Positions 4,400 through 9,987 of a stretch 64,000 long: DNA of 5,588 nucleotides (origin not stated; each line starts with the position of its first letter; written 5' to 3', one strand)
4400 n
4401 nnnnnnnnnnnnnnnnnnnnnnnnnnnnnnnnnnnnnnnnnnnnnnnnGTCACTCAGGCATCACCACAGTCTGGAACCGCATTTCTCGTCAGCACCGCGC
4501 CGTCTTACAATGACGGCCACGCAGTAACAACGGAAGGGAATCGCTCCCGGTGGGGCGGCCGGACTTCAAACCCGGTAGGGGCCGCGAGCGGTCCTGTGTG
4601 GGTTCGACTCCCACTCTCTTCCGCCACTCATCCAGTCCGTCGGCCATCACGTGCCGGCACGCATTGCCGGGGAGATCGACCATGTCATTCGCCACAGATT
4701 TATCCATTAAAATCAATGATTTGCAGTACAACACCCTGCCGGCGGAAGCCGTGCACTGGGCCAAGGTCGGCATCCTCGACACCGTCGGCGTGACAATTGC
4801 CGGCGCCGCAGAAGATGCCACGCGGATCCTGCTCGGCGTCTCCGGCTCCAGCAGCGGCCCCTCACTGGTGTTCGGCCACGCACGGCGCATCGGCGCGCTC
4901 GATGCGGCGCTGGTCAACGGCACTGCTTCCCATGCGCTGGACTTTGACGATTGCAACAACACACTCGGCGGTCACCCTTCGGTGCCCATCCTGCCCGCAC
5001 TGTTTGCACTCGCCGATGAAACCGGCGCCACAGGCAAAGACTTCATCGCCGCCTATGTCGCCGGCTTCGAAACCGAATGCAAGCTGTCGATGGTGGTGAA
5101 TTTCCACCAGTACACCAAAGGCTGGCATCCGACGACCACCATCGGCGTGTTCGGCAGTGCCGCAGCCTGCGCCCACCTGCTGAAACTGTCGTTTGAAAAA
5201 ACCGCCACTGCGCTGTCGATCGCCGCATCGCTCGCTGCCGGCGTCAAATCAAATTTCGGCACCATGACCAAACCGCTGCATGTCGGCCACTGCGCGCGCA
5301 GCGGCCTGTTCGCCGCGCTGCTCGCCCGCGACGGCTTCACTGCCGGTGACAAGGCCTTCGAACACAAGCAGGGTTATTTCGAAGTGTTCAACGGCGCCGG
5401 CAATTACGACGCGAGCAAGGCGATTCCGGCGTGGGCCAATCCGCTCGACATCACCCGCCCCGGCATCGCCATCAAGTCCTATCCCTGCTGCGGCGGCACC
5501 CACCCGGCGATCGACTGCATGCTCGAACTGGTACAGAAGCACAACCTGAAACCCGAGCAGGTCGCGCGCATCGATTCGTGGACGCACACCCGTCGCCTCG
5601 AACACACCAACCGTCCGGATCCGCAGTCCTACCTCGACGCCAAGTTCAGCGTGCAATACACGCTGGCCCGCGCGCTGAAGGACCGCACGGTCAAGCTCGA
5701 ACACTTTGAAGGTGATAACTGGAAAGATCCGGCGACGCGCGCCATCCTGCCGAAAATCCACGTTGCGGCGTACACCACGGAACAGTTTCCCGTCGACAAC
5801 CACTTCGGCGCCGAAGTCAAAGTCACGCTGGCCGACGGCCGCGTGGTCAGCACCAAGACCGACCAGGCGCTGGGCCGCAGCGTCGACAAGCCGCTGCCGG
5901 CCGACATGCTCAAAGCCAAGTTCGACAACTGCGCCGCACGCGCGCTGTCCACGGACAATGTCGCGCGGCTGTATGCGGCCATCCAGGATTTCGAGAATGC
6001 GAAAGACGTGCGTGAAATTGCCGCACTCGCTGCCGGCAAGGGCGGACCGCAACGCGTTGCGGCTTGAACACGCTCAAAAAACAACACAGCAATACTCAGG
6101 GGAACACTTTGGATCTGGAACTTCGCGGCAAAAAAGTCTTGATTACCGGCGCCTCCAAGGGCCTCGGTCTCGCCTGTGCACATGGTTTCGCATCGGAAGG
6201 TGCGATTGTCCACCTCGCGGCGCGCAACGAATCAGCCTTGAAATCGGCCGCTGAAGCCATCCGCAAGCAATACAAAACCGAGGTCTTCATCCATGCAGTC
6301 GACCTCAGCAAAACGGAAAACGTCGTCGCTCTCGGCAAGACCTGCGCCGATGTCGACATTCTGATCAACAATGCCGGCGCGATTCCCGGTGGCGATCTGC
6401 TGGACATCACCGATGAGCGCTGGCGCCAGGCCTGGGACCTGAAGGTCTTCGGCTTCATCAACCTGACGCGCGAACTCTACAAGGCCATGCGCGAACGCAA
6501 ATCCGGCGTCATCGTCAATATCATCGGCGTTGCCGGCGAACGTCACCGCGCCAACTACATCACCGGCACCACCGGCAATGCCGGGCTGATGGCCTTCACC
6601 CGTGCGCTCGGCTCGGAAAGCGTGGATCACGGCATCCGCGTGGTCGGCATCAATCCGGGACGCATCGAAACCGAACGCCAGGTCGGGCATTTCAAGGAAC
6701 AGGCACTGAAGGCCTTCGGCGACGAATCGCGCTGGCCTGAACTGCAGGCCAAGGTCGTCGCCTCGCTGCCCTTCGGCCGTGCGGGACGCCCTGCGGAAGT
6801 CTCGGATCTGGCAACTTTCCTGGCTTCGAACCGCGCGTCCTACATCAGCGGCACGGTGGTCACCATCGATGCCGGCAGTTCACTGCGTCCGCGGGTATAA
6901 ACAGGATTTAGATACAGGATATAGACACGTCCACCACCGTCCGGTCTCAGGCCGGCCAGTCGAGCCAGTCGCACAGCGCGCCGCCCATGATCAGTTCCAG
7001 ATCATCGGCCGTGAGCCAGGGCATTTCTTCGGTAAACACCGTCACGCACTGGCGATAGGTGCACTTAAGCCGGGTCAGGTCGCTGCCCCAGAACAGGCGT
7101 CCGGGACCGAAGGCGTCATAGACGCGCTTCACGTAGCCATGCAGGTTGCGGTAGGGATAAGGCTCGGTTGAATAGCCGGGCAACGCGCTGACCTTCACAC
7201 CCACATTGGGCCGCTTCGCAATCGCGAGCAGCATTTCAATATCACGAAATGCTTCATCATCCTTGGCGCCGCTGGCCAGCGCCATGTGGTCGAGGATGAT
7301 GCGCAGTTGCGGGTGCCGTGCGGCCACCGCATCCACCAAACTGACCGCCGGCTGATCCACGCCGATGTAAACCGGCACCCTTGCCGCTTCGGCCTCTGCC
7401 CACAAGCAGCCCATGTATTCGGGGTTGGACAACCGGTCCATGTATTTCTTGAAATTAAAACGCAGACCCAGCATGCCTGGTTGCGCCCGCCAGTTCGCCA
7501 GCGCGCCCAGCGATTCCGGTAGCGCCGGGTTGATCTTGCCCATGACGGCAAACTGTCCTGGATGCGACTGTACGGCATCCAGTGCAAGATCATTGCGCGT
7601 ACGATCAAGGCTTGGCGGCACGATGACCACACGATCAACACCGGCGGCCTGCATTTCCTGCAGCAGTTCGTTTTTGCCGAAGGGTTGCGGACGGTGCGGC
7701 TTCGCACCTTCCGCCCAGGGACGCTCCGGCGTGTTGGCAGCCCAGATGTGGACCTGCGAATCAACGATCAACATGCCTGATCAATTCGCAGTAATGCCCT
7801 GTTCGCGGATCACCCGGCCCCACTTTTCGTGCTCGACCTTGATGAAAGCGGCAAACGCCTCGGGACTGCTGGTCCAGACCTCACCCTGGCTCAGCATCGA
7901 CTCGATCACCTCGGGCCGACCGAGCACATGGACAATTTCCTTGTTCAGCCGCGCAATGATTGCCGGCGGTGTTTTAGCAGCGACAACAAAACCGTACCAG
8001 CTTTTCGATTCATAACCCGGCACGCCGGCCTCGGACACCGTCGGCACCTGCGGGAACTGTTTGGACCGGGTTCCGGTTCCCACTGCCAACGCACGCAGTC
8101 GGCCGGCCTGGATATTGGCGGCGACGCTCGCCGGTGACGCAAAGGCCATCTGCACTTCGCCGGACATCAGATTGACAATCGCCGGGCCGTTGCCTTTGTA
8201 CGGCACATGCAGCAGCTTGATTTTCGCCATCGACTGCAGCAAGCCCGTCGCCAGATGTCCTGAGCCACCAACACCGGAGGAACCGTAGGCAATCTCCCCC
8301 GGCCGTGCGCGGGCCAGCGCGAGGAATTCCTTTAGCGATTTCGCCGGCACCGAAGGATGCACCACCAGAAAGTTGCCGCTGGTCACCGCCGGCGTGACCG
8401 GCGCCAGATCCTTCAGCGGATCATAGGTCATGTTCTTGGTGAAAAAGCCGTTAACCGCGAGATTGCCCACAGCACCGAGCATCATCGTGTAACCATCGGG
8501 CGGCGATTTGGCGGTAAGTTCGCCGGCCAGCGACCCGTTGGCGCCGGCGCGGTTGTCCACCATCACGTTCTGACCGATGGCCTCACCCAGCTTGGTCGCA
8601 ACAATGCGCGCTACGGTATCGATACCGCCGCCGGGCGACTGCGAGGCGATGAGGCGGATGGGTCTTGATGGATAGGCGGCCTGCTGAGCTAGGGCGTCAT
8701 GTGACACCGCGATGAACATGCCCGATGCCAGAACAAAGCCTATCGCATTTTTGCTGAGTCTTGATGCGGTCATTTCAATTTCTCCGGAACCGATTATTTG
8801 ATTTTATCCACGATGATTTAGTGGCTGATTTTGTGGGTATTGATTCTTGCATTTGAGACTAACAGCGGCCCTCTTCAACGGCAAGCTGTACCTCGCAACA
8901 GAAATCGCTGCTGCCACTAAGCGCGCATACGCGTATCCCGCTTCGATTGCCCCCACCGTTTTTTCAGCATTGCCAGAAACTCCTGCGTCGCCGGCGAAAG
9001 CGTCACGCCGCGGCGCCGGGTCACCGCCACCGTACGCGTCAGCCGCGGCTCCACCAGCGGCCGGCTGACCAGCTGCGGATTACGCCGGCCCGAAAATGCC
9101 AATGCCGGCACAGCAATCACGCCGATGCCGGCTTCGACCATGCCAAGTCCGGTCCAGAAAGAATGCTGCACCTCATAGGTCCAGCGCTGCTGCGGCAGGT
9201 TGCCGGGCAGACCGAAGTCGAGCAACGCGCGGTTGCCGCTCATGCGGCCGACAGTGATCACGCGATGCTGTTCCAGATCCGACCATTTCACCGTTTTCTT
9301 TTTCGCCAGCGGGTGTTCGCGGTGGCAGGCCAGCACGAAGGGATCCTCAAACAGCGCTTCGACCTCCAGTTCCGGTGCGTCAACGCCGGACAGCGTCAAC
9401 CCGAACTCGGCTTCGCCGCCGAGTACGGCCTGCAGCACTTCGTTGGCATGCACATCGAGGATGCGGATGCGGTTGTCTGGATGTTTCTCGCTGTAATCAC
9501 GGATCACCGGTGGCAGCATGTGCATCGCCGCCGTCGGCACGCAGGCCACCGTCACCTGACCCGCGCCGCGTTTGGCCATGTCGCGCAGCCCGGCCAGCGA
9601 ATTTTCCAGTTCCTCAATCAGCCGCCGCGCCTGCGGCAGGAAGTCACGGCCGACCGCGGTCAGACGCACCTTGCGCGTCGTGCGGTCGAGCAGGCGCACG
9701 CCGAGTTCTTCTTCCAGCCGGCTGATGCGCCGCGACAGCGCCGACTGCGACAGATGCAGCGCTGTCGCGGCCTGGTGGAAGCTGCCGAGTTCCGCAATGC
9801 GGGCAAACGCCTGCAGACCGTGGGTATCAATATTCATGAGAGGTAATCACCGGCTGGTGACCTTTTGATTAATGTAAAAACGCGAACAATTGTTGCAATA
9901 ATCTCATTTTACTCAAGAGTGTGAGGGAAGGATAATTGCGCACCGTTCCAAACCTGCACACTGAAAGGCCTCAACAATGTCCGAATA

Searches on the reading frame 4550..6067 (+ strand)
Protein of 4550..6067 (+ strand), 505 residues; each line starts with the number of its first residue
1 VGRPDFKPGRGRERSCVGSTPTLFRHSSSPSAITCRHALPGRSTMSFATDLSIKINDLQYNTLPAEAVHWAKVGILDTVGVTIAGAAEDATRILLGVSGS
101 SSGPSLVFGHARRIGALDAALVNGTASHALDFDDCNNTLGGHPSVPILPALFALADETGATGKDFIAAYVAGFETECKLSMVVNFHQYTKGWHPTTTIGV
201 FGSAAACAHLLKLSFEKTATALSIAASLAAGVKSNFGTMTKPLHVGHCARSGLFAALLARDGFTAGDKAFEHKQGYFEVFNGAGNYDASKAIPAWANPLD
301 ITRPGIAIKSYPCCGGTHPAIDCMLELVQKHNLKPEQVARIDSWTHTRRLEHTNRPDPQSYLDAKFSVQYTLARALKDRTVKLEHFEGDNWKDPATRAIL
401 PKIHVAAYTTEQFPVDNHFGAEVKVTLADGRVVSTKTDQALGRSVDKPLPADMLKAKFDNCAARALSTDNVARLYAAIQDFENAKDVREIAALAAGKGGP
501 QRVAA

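Call 6: search_protein_families(library=pfam, proteins=[window:4550-6067:+])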
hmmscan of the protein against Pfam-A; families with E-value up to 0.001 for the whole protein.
window:4550-6067:+ (505 aa): 2 families
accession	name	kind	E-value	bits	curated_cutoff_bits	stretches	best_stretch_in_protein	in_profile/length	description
PF03972.19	MmgE_PrpD_N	-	1.8e-62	211.2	32.1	1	51-285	3-240/244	MmgE/PrpD N-terminal domain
PF19305.4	MmgE_PrpD_C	-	6.2e-35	121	32.1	1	311-479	1-169/173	MmgE/PrpD C-terminal domain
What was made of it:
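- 4682..6067 (+): PrpD4: fourth MmgE/PrpD paralogue, IDS-epimerase-like. It is a conserved partner of the flavoprotein in other genomes. Both Pfam MmgE_PrpD domains are present (call 6).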

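Call 47: search_solved_structures(query=window:4682-6067:+, max_evalue=1e-20, show_alignments=4)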
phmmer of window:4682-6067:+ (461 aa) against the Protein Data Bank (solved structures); distinct sequences matched with E-value up to 1e-20: 10.
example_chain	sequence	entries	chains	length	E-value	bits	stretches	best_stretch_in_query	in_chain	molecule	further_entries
2hp3_A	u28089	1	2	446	2.3e-65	224.7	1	3-419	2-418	IDS-epimerase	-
2hp0_A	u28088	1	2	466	2.6e-65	224.5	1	3-419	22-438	IDS-epimerase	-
7bra_A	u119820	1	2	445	7e-52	180.2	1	21-399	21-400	Bacillus subtilis IRG1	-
7e9d_A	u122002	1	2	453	1.8e-50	175.5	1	21-399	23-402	IRG1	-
12vw_A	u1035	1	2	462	1.3e-46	162.8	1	9-451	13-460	Cis-aconitate decarboxylase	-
12ux_A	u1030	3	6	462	6.4e-46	160.5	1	9-451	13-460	Cis-aconitate decarboxylase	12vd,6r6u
12vt_A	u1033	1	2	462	2.2e-45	158.8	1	9-451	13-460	Cis-aconitate decarboxylase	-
12vq_A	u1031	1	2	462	1e-44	156.6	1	9-451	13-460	Cis-aconitate decarboxylase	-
7br9_A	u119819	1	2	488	1.4e-44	156.1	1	11-452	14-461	Cis-aconitate decarboxylase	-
6r6t_A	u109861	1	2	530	1.8e-44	155.7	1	11-452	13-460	Cis-aconitate decarboxylase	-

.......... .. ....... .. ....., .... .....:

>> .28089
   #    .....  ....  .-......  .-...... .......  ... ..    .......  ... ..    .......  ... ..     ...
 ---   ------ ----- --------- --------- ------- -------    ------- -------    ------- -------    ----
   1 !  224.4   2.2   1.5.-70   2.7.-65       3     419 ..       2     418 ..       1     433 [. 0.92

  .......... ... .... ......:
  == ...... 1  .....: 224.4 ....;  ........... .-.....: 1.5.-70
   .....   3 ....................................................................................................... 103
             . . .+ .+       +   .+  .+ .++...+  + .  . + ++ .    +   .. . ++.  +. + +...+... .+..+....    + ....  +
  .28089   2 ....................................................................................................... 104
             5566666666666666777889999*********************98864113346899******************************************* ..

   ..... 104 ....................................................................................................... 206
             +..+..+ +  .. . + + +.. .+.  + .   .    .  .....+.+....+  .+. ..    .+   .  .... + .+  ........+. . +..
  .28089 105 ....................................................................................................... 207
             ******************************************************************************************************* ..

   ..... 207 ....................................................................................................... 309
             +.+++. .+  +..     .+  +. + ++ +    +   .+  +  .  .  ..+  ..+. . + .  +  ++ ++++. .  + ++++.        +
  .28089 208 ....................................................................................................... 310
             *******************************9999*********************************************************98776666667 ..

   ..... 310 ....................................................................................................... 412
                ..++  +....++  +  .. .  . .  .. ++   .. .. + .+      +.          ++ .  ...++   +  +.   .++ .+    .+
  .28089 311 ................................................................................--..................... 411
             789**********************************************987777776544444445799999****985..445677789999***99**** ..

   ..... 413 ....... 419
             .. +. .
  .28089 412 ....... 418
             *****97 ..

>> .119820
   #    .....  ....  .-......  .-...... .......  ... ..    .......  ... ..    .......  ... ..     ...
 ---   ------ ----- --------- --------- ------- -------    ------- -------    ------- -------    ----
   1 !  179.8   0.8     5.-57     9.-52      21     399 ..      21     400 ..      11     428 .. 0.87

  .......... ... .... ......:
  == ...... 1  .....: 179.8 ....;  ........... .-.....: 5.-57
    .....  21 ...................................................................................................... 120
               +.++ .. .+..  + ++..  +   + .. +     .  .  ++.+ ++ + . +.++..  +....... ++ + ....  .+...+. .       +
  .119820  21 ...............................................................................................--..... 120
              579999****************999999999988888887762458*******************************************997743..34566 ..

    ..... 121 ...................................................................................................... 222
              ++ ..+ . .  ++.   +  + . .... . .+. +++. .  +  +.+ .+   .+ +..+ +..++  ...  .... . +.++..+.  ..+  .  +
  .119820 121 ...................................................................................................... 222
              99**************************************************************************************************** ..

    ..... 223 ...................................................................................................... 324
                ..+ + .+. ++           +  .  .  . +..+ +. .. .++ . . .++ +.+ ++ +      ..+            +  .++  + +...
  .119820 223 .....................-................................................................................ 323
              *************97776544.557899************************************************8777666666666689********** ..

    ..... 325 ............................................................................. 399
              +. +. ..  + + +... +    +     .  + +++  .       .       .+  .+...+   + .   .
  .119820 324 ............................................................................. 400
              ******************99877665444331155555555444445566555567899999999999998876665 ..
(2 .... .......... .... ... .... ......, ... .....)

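Call 65: search_protein_families(library=ncbifam, proteins=[window:4682-6067:+], max_evalue=0.001)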
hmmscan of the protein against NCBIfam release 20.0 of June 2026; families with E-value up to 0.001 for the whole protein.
window:4682-6067:+ (461 aa): 2 families
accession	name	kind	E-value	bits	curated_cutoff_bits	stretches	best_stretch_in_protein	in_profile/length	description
NF042438.1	PrpD_hiGCgrampos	equivalog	1.8e-12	46.6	950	1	55-181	74-197/499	2-methylcitrate dehydratase PrpD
NF006943.0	PRK09425.1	equivalog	1.6e-06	27.2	575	1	16-440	26-466/480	bifunctional 2-methylcitrate dehydratase/aconitate hydratase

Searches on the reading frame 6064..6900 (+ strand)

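Call 6: search_protein_families(library=pfam, proteins=[window:6064-6900:+])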
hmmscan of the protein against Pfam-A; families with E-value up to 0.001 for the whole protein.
window:6064-6900:+ (278 aa): 4 families
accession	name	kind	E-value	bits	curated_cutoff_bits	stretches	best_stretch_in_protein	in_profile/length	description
PF00106.31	adh_short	-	5.8e-42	143.8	26.6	1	23-208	1-189/195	short chain dehydrogenase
PF13561.12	adh_short_C2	-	1.4e-41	143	27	1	29-272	1-235/236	Enoyl-(Acyl carrier protein) reductase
PF08659.16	KR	-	3e-10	40.8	22.6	1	25-187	3-171/180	KR domain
PF02737.24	3HCDH_N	-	0.00058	20.3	22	1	34-101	10-77/180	3-hydroxyacyl-CoA dehydrogenase, NAD binding domain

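Call 65: search_protein_families(library=ncbifam, proteins=[window:6064-6900:+], max_evalue=0.001)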
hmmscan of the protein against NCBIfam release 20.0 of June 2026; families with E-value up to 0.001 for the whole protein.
window:6064-6900:+ (278 aa): 233 families (the best 25 are shown)
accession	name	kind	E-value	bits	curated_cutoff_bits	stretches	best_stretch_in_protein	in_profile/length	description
NF004779.0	PRK06125.1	subfamily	1.7e-108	362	261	1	16-275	1-256/259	short-chain dehydrogenase/reductase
NF005559.1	PRK07231.1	subfamily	2.6e-47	161.4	215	1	20-272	2-247/249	glucose 1-dehydrogenase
NF004198.0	PRK05653.1-3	equivalog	8.9e-46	156.3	296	1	20-272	5-246/248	3-oxoacyl-ACP reductase FabG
NF005095.0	PRK06523.1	subfamily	2.3e-43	148.6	231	1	17-272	5-257/261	oxidoreductase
NF009466.0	PRK12826.1-2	subfamily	4.7e-43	147.4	222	1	23-273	4-245/248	3-oxoacyl-ACP reductase FabG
NF004778.0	PRK06124.1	equivalog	2.2e-41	142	303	1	18-273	7-253/256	SDR family oxidoreductase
NF005469.0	PRK07063.1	equivalog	5.8e-41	140.7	306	1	20-273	5-255/260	SDR family oxidoreductase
TIGR01830.1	3oxo_ACP_reduc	equivalog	1.5e-40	139.4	297.75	1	25-271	1-237/239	3-oxoacyl-[acyl-carrier-protein] reductase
NF004791.0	PRK06138.1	equivalog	2.6e-40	138.3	312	1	19-273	2-250/252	SDR family oxidoreductase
NF006070.0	PRK08213.1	subfamily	3.4e-40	138.2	279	1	18-273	8-257/259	gluconate 5-dehydrogenase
NF052558.1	MBtsdlDhBudC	equivalog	4e-40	138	270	1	21-273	2-242/250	meso-2,3-butanediol dehydrogenase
NF006693.0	PRK09242.1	equivalog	8.2e-39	133.3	328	1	19-271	7-252/258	SDR family oxidoreductase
NF005468.0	PRK07062.1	equivalog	2.3e-38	132.3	266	1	17-272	3-261/265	SDR family oxidoreductase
NF009468.0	PRK12826.1-4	equivalog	2.6e-38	132.2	318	1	19-274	4-249/256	SDR family oxidoreductase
NF047420.2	EF_P_mod_YmfI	equivalog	3.4e-38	131.7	238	1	25-271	2-234/236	elongation factor P 5-aminopentanone reductase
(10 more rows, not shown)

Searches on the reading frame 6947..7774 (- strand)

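Call 3: search_protein_families(library=pfam, proteins=[window:6947-7774:-])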
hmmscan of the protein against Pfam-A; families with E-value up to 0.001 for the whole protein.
window:6947-7774:- (275 aa): 1 family
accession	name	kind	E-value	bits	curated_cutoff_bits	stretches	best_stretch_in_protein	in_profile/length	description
PF04909.20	Amidohydro_2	-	1e-29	104.7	26.4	1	4-248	1-264/289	Amidohydrolase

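Call 4: search_protein_families(library=ncbifam, proteins=[window:6947-7774:-])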
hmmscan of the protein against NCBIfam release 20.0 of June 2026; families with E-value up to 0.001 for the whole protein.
window:6947-7774:- (275 aa): 2 families
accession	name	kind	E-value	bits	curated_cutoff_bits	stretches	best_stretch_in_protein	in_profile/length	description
NF052480.1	FuconLaconase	equivalog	3.9e-16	59.4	400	1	4-263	3-276/287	L-fucono-1,5-lactonase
NF042924.1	SlmHylase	equivalog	1.3e-10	40.9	500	1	5-233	32-253/299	4-sulfomuconolactone hydrolase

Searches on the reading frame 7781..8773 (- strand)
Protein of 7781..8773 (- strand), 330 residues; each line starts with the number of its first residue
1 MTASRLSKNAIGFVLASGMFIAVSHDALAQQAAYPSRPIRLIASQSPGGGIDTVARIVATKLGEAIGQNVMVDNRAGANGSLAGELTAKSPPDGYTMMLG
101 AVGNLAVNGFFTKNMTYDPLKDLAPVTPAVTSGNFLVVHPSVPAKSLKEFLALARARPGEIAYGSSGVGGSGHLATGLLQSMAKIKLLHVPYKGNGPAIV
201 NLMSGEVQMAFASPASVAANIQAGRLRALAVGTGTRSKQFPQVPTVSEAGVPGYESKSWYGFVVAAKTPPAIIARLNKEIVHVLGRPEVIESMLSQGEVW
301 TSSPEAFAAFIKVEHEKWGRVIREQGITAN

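Call 3: search_protein_families(library=pfam, proteins=[window:7781-8773:-])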
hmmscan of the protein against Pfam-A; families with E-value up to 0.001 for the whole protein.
window:7781-8773:- (330 aa): 1 family
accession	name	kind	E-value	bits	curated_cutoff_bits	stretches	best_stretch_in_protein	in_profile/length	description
PF03401.19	TctC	-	2.5e-67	227.8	27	1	54-326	1-273/274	Tripartite tricarboxylate transporter family receptor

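Call 4: search_protein_families(library=ncbifam, proteins=[window:7781-8773:-])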
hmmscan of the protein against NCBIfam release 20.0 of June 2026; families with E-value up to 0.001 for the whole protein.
window:7781-8773:- (330 aa): 0 families

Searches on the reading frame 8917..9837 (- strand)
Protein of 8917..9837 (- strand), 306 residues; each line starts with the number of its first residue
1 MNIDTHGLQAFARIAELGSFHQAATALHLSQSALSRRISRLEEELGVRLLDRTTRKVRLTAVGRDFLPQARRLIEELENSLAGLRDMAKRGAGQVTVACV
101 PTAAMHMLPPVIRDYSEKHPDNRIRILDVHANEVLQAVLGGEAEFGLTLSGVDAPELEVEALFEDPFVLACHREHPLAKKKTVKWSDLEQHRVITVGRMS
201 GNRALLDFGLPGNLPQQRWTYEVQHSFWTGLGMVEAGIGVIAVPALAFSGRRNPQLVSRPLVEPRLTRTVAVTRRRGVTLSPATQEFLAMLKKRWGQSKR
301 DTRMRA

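Call 3: search_protein_families(library=pfam, proteins=[window:8917-9837:-])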
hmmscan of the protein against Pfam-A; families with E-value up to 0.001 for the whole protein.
window:8917-9837:- (306 aa): 3 families
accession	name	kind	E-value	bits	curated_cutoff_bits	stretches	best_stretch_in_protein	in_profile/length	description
PF03466.25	LysR_substrate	-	1.5e-42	145.8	28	1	91-295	4-208/209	LysR substrate binding domain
PF00126.33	HTH_1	-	2.2e-22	79.2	26.6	1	8-64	4-60/60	Bacterial regulatory helix-turn-helix protein, lysR family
PF13556.12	HTH_30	-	9.6e-05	22.5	27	1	15-55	10-50/59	PucR C-terminal helix-turn-helix domain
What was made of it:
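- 8917..9837 (-): Divergent LysR-type regulator. HTH_1 and LysR_substrate domains (call 3).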

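Call 4: search_protein_families(library=ncbifam, proteins=[window:8917-9837:-])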
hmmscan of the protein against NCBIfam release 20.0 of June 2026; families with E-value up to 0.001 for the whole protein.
window:8917-9837:- (306 aa): 53 families (the best 25 are shown)
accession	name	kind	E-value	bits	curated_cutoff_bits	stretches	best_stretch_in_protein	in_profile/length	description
NF052633.1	LysR_TF_PsrA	exception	3e-77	259.5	540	1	2-292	4-293/297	L-proline-binding transcription factor PsrA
NF045775.1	acetoin_reg_AlsR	exception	5.4e-44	150.8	430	1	6-292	4-289/290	acetoin biosynthesis transcriptional regulator AlsR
NF008416.0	PRK11242.1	equivalog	4.9e-42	144.3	277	1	10-300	8-296/300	transcriptional regulator CynR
NF040786.1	LysR_Sec_metab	equivalog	9.5e-42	143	250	1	5-294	3-297/298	selenium metabolism-associated LysR family transcriptional regulator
NF053705.1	TransRegGltCGpos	equivalog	1.9e-40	138.9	350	1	8-295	6-293/300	glutamate biosynthesis transcriptional regulator GltC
NF007385.0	PRK09906.1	equivalog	2.1e-37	128.9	356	1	8-297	6-293/296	DNA-binding transcriptional regulator HcaR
TIGR03339.1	phn_lysR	subfamily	1.4e-34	119.7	341.1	1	8-208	2-199/279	aminoethylphosphonate catabolism associated LysR family transcriptional regulator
NF040889.1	trans_reg_YeiE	equivalog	2.4e-34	118.9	480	1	1-290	1-285/288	DNA-binding transcriptional regulator YeiE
NF047520.1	trans_act_CidR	equivalog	2.5e-33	115.5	415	1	4-293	2-290/292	cidABC operon transcriptional activator CidR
TIGR02424.1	TF_pcaQ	equivalog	1.9e-31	109.1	303.8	1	7-207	7-209/300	pca operon transcription factor PcaQ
NF008095.0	PRK10837.1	subfamily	3.1e-31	108.7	281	1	1-293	1-288/290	LysR family transcriptional regulator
NF008361.0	PRK11151.1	equivalog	1.3e-29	103.4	329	1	8-291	6-289/305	DNA-binding transcriptional regulator OxyR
NF007439.0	PRK09986.1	equivalog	2.9e-28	99.1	290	1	4-291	8-294/296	LysR family transcriptional regulator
NF008722.0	PRK11716.1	equivalog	4.4e-27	94.8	246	1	4-190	2-190/293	HTH-type transcriptional activator IlvY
NF007307.0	PRK09791.1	equivalog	8.9e-27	94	336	1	2-207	4-210/302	LysR family transcriptional regulator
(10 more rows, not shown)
